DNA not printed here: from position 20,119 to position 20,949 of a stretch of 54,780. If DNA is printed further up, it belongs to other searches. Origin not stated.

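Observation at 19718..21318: SNF2 helicase translationally coupled to a pentapeptide-repeat / unknown / pentapeptide-repeat cassette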

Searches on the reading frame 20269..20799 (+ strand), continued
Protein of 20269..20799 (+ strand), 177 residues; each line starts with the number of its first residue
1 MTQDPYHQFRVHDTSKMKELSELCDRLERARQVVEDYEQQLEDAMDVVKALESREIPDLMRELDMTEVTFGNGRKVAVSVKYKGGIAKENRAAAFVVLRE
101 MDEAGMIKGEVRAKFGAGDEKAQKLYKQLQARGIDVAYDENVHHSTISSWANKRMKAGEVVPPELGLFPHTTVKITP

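Call 31: find_homologous_proteins(query=A2, max_evalue=1e-8)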
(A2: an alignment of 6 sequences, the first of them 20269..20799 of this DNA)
Query A2 (6 sequences) (177 aa, profile of the alignment): 114 proteins with E <= 1e-8 among 5670 candidates.
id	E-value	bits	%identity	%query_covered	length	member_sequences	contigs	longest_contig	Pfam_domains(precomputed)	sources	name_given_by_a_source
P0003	4.8e-76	272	33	97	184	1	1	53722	PF23984.2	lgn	-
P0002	6.5e-75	269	33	92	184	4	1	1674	PF23984.2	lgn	-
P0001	3.1e-71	257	100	100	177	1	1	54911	PF23984.2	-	-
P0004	6.0e-67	243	33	82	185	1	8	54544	PF23984.2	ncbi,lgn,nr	ncbi:host-nuclease inhibitor [Pseudanabaena phage Pam3]|nr:host-nuclease inhibitor [Pseudanabaena ph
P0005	4.0e-66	240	31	93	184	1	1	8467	PF23984.2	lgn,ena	-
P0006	5.2e-66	240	34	93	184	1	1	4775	PF23984.2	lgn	-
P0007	1.4e-65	238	32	93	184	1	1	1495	PF23984.2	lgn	-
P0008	5.7e-65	236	30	98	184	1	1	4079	PF23984.2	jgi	-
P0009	2.2e-64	234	28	97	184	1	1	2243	PF23984.2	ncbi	-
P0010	6.4e-63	230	33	88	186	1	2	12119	PF23984.2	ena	-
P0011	1.7e-62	228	33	88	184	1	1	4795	PF23984.2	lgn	-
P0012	3.7e-62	227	30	88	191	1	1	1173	PF23984.2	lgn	-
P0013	1.7e-61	225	34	88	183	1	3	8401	PF23984.2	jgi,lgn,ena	-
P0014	5.2e-61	223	31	93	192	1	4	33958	PF23984.2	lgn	-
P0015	2.5e-60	221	29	97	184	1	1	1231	PF23984.2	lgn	-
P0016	8.6e-58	213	31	93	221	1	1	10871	PF23984.2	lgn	-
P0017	1.2e-57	212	30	90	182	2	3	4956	PF03148.20,PF23984.2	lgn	-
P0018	1.2e-57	212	28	71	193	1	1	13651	PF23984.2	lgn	-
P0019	1.6e-57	212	29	89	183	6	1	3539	PF23984.2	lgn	-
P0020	2.3e-57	212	29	84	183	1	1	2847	PF23984.2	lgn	-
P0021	2.9e-56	208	34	77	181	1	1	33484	PF23984.2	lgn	-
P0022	1.3e-55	206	33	77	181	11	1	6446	PF23984.2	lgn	-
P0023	1.4e-55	206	32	97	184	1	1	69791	PF23984.2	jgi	jgi:uncharacterized small protein (DUF1192 family)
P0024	3.0e-55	205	34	81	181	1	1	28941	PF23984.2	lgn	-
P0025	4.0e-55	204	34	77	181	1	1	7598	PF23984.2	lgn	-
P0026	6.3e-55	204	30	82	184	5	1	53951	PF23984.2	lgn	-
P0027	6.8e-55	203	34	65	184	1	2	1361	PF23984.2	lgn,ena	-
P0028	9.1e-55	203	28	84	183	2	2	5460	PF23984.2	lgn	-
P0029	1.4e-54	202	31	77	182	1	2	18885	PF23984.2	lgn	-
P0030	2.2e-54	202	32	97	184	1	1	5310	PF23984.2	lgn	-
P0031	3.2e-54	201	34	77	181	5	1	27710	PF23984.2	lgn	-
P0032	3.9e-54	201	30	77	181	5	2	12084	PF23984.2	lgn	-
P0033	1.7e-53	199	29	77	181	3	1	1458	PF23984.2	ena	-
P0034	2.0e-53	199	33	77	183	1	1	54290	PF23984.2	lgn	-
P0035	3.0e-53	198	30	73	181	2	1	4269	PF23984.2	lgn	-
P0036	3.9e-53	198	34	77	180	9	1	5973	PF23984.2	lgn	-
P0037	4.6e-53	198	30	93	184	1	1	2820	PF23984.2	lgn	-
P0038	4.9e-53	197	32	77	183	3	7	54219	PF23984.2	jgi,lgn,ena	jgi:hypothetical protein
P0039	7.2e-53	197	33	77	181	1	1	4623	PF23984.2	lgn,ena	-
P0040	7.5e-53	197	28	91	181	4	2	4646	PF23984.2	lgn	-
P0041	2.1e-52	195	32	90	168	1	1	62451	PF23984.2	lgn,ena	-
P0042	2.7e-52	195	32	68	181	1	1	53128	PF23984.2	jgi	jgi:hypothetical protein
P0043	3.3e-52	195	30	75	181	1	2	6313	PF23984.2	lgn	-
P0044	9.2e-52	193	31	77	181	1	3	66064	PF23984.2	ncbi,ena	-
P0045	1.1e-51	193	35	77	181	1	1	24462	PF23984.2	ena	-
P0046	1.1e-51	193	29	84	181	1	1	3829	PF23984.2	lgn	-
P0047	1.7e-51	192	31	71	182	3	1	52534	PF23984.2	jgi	jgi:hypothetical protein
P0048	4.2e-51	191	29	77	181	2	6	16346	PF23984.2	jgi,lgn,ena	-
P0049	4.5e-51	191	29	75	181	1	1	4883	PF23984.2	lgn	-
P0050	5.4e-51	191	32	90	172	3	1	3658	PF23984.2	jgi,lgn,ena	-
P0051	8.0e-51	190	32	75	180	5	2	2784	PF23984.2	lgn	-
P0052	9.6e-51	190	27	93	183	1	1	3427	PF23984.2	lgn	-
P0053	1.3e-50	190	31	81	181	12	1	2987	PF23984.2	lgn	-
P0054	1.3e-50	190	31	81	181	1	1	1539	PF23984.2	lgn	-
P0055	1.5e-50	189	28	93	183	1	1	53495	PF23984.2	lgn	-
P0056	1.6e-50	189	32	77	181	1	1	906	PF23984.2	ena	-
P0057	2.7e-50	189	29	73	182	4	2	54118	PF23984.2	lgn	-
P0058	5.8e-50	187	29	79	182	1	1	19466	PF23984.2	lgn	-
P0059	6.4e-50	187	28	73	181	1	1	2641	PF23984.2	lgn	-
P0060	8.6e-50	187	33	77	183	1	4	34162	PF23984.2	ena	-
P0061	2.0e-49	186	28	91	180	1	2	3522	PF23984.2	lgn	-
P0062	3.5e-49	185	26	81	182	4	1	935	PF23984.2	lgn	-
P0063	4.2e-49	185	32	77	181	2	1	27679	PF23984.2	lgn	-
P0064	7.1e-49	184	29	77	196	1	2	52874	PF23984.2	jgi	jgi:hypothetical protein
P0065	8.1e-49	184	33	90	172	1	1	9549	PF23984.2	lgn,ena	-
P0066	8.4e-49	184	30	84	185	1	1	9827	PF23984.2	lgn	-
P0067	9.6e-49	183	33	84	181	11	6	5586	PF23984.2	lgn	-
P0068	1.6e-48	183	30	82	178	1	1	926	PF23984.2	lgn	-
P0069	1.9e-48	183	32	77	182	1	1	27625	PF23984.2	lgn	-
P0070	4.5e-48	181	28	93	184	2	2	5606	PF23984.2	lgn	-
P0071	1.1e-47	180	30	77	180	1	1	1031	PF23984.2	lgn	-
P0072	1.5e-47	180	30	75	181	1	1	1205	PF23984.2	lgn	-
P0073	2.9e-47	179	28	98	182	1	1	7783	PF23984.2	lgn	-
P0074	4.5e-47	178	29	77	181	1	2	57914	PF23984.2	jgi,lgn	jgi:hypothetical protein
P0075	2.4e-46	176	28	91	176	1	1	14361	PF23984.2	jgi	jgi:hypothetical protein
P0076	2.7e-46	175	29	76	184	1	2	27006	PF23984.2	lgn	-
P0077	3.8e-46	175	31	76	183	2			PF23984.2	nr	nr:hypothetical protein EVB34_064 [Rhizobium phage RHph_TM26]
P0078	2.0e-45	173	32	86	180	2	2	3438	PF23984.2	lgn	-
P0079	2.2e-45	172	30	92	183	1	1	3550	PF23984.2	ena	-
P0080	3.2e-45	172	30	86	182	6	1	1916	PF23984.2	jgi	jgi:hypothetical protein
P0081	1.0e-44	170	28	77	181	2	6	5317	PF23984.2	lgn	-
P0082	1.2e-44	170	27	98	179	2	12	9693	PF23984.2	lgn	-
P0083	1.5e-44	170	28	90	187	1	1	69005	PF23984.2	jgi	-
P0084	2.6e-44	169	28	92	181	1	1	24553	PF23984.2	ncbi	-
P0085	1.3e-42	163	30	79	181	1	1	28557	PF23984.2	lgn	-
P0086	2.8e-42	162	29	86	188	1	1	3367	PF23984.2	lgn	-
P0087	3.4e-42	162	30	75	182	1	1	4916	PF23984.2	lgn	-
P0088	1.0e-41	161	25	82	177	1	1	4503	PF23984.2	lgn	-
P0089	5.7e-39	152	28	85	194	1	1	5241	PF23984.2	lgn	-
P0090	2.0e-36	143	23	82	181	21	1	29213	PF23984.2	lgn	-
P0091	4.6e-36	142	30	82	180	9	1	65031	PF23984.2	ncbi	-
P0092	6.2e-36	142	29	89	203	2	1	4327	PF23984.2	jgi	-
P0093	6.8e-36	142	22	82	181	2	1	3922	PF23984.2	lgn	-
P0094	8.7e-36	141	29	89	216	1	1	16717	PF23984.2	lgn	-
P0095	6.4e-35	138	29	90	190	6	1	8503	PF23984.2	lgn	-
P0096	1.6e-34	137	28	75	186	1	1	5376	PF23984.2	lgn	-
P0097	5.7e-34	135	30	86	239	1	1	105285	PF23984.2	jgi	jgi:hypothetical protein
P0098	1.9e-33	134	24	82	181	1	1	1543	PF23984.2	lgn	-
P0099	2.3e-33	133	25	86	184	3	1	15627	PF23984.2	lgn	-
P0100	3.1e-33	133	30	89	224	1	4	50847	PF23984.2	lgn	-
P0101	4.3e-33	132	28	86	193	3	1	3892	PF23984.2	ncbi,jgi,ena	jgi:hypothetical protein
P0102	4.8e-32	129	27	76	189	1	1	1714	PF23984.2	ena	-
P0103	1.1e-31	128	27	78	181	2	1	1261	PF23984.2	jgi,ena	-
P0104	1.5e-31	127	30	92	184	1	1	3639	PF23984.2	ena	-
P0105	1.8e-31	127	26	80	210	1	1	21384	PF23984.2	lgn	-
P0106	4.0e-30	123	30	86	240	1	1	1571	PF23984.2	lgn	-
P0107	3.4e-28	117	20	91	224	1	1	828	PF23984.2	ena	-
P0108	3.6e-28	116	30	77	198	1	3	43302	PF23984.2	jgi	jgi:hypothetical protein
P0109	6.7e-27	112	32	41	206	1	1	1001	PF23984.2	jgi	jgi:hypothetical protein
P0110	5.2e-25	106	30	86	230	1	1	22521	PF23984.2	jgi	jgi:hypothetical protein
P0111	8.0e-23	99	29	91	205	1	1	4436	PF23984.2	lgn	-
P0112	3.4e-21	94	25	92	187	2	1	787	PF23984.2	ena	-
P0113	1.6e-10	59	27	50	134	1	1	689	PF23984.2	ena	-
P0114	3.8e-9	54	25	56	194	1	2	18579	PF23984.2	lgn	-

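Call 40: find_related_loci(query=A2, collection=metagenome_contigs, flank=5000)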
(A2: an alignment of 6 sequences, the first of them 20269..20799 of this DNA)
Query A2 (177 aa) in metagenome_contigs; peptide patterns used: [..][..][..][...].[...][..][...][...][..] (x = any residue, [..] = any of these).
255 stretches matched a pattern; 16 encode a relative of the query (tblastn E <= 1e-3); 16 distinct loci.
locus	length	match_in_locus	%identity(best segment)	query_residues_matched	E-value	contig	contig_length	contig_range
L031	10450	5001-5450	34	17-165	2e-19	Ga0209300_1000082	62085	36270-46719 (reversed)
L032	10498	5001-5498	30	15-177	5e-19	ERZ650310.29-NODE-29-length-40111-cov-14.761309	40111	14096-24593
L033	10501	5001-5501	34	16-177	7e-19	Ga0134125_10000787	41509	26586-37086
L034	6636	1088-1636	28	1-177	3e-16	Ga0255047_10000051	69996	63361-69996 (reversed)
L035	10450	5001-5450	29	33-176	2e-15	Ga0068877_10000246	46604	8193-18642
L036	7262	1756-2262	29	13-176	1e-12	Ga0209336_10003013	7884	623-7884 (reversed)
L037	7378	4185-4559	31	41-162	9e-12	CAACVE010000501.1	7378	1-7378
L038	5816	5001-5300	35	38-136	2e-11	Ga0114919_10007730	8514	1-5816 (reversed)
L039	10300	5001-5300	35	38-136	1e-11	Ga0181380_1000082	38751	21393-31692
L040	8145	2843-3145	35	38-137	1e-10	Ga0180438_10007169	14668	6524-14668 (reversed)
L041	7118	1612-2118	27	13-176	2e-10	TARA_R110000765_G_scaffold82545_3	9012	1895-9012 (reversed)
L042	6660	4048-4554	27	13-176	2e-10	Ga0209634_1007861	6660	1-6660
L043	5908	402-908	27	13-176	4e-10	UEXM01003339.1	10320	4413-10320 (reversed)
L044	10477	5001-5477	28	25-168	1e-16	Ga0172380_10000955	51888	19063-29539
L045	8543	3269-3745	28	14-177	5e-9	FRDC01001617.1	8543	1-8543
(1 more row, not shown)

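Call 43: predict_structure(alignment_id=A3)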
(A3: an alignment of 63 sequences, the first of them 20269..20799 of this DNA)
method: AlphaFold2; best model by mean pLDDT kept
length: 177 residues; sequences in the alignment: 63
mean_pLDDT: 89.0   pTM: 0.67
mean pLDDT of the five models: 89.0, 87.7, 87.3, 86.8, 86.1
residues with pLDDT >= 90: 130; 70-90: 19; 50-70: 28; < 50: 0
segments of 3 or more residues with pLDDT < 50: none
pLDDT, mean of each block of 10 residues (from residue 1): 59 82 97 98 97 96 97 97 95 96 94 69 72 70 96 96 96 96
secondary structure, 60 per line:
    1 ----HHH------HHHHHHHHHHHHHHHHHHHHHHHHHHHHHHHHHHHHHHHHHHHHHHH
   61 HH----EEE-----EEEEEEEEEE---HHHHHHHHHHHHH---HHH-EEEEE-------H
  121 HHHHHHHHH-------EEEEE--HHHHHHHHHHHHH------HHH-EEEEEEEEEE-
elements in order: H14-62 E67-69 E75-84 H88-100 E108-112 H120-129 E137-141 H144-156 E167-176

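Call 45: fold_search(model_id=the predicted structure, library=pdb)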
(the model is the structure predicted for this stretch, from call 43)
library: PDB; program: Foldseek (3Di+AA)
matches with E <= 10: 221; with E <= 0.001: 0
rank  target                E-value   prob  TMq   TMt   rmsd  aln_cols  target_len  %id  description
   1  4unb_G                4.5e-01  0.15  0.17  0.17  12.9        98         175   10  THE CRYSTAL STRUCTURE OF I-DMOI IN COMPLEX WITH ITS TARGET DNA AT 6 DAYS INCUBATION IN 5MM MN (STATE 5) (released 2014-12-17)
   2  3ab2_C                5.1e-01  0.06  0.11  0.06  16.9       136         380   10  Crystal structure of aspartate kinase from Corynebacterium glutamicum in complex with threonine (released 2010-06-23)
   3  8fvy_Y                5.4e-01  0.06  0.11  0.15  26.9       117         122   14  40S subunit of the Giardia lamblia 80S ribosome (released 2024-01-24)
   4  4unc_A                6.5e-01  0.13  0.17  0.16  13.0        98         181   10  THE CRYSTAL STRUCTURE OF I-DMOI IN COMPLEX WITH ITS TARGET DNA AT 8 DAYS INCUBATION IN 5MM MN (STATE 6) (released 2014-12-17)
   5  4un7_G                6.5e-01  0.11  0.16  0.16  13.9       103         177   10  THE CRYSTAL STRUCTURE OF I-DMOI IN COMPLEX WITH ITS TARGET DNA BEFORE INCUBATION IN 5MM MN (STATE 1) (released 2014-12-03)
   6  5akf_I                7.4e-01  0.11  0.17  0.17  14.0       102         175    9  THE CRYSTAL STRUCTURE OF I-DMOI Q42AK120M IN COMPLEX WITH ITS TARGET DNA NICKED IN THE CODING STRAND A AND IN THE PRES (released 2015-06-17)
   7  3bn7                  7.4e-01  0.04  0.12  0.18  13.6       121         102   16  CRYSTAL STRUCTURE OF A DIMERIC FERREDOXIN-LIKE PROTEIN (CC_2267) FROM CAULOBACTER CRESCENTUS CB15 AT 1.64 A RESOLUTION (released 2007-12-25)
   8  2vs7_A                8.9e-01  0.10  0.16  0.16  14.4       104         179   10  The crystal structure of I-DmoI in complex with DNA and Ca (released 2008-11-11)
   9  2vs8_K                8.9e-01  0.09  0.16  0.16  14.1       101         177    9  The crystal structure of I-DmoI in complex with DNA and Mn (released 2008-11-11)
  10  2vs7_G                9.4e-01  0.10  0.17  0.17  14.0       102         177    9  The crystal structure of I-DmoI in complex with DNA and Ca (released 2008-11-11)
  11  4unc_D                9.4e-01  0.08  0.16  0.15  13.1       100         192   10  THE CRYSTAL STRUCTURE OF I-DMOI IN COMPLEX WITH ITS TARGET DNA AT 8 DAYS INCUBATION IN 5MM MN (STATE 6) (released 2014-12-17)
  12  5ak9_J                9.4e-01  0.08  0.15  0.15  13.4       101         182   10  THE CRYSTAL STRUCTURE OF I-DMOI Q42AK120M IN COMPLEX WITH ITS TARGET DNA IN THE PRESENCE OF 2MM MN (released 2015-06-17)
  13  4ut0_K                1.0e+00  0.08  0.17  0.16  14.1       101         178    9  THE CRYSTAL STRUCTURE OF I-DMOI IN COMPLEX WITH ITS TARGET DNA AT 10 DAYS INCUBATION IN 5MM MN (STATE 7) (released 2014-12-17)
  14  4unb_A                1.1e+00  0.08  0.17  0.16  14.1       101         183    9  THE CRYSTAL STRUCTURE OF I-DMOI IN COMPLEX WITH ITS TARGET DNA AT 6 DAYS INCUBATION IN 5MM MN (STATE 5) (released 2014-12-17)
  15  5a0w_A                1.1e+00  0.10  0.17  0.16  12.9        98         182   10  THE CRYSTAL STRUCTURE OF I-DMOI E117A IN COMPLEX WITH ITS TARGET DNA AND IN THE PRESENCE OF 2MM MN (released 2016-05-11)
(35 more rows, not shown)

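Call 47: fold_search(model_id=the predicted structure, library=viral)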
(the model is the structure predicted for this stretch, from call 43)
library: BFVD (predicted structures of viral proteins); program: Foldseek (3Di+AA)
matches with E <= 10: 261; with E <= 0.001: 8
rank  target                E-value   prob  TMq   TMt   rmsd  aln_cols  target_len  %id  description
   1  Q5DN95                7.5e-12  1.00  0.62  0.70   4.0       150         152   23  Gp10 [Alphaproteobacteria phage PhiJL001]
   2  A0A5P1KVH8            5.8e-07  1.00  0.47  0.41  20.2       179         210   28  Uncharacterized protein [Pseudomonas phage Pa204]
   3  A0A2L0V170            7.3e-06  1.00  0.43  0.43  19.5       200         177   15  (no name in the UniProt tables at hand)
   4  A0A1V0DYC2            3.9e-05  1.00  0.44  0.43  20.7       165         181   25  Heat shock protein [Dinoroseobacter phage vB_DshS-R5C]
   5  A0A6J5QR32            1.1e-04  1.00  0.35  0.42  10.0       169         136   14  Uncharacterized protein [uncultured Caudovirales phage]
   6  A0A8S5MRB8            5.2e-04  1.00  0.48  0.46  17.8       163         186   18  Uncharacterized protein [Myoviridae sp. ctOAa14]
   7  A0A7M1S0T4            5.9e-04  1.00  0.35  0.28  10.4       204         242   10  Uncharacterized protein [uncultured phage cr127_1]
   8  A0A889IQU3            9.2e-04  1.00  0.36  0.34  16.8       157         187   20  (no name in the UniProt tables at hand)
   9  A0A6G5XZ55            2.5e-03  1.00  0.45  0.53   8.6       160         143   14  (no name in the UniProt tables at hand)
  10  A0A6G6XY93            2.6e-03  1.00  0.45  0.45   7.2       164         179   16  Host-nuclease inhibitor [Ochrobactrum phage vB_OspP_OH]
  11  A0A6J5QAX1            3.8e-03  0.97  0.26  0.29  17.6       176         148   14  Uncharacterized protein [uncultured Caudovirales phage]
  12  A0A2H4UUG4            5.2e-03  1.00  0.39  0.36  13.8       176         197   14  Uncharacterized protein [Bodo saltans virus]
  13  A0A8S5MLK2            5.5e-03  0.90  0.27  0.28  15.9       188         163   14  Uncharacterized protein [Podoviridae sp. ctlpi2]
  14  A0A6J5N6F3            1.1e-02  1.00  0.40  0.57   9.7       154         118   13  Uncharacterized protein [uncultured Caudovirales phage]
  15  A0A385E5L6            1.2e-02  0.77  0.24  0.19  14.8       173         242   12  (no name in the UniProt tables at hand)
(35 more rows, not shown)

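Call 50: search_protein_families(library=ncbifam, proteins=[window:20269-20799:+], max_evalue=0.001)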
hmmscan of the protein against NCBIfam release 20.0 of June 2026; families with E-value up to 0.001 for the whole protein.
window:20269-20799:+ (177 aa): 0 families

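Call 51: search_protein_families(library=padloc, proteins=[window:20269-20799:+], max_evalue=0.001)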
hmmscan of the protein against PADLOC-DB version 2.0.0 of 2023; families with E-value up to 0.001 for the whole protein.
window:20269-20799:+ (177 aa): 0 families
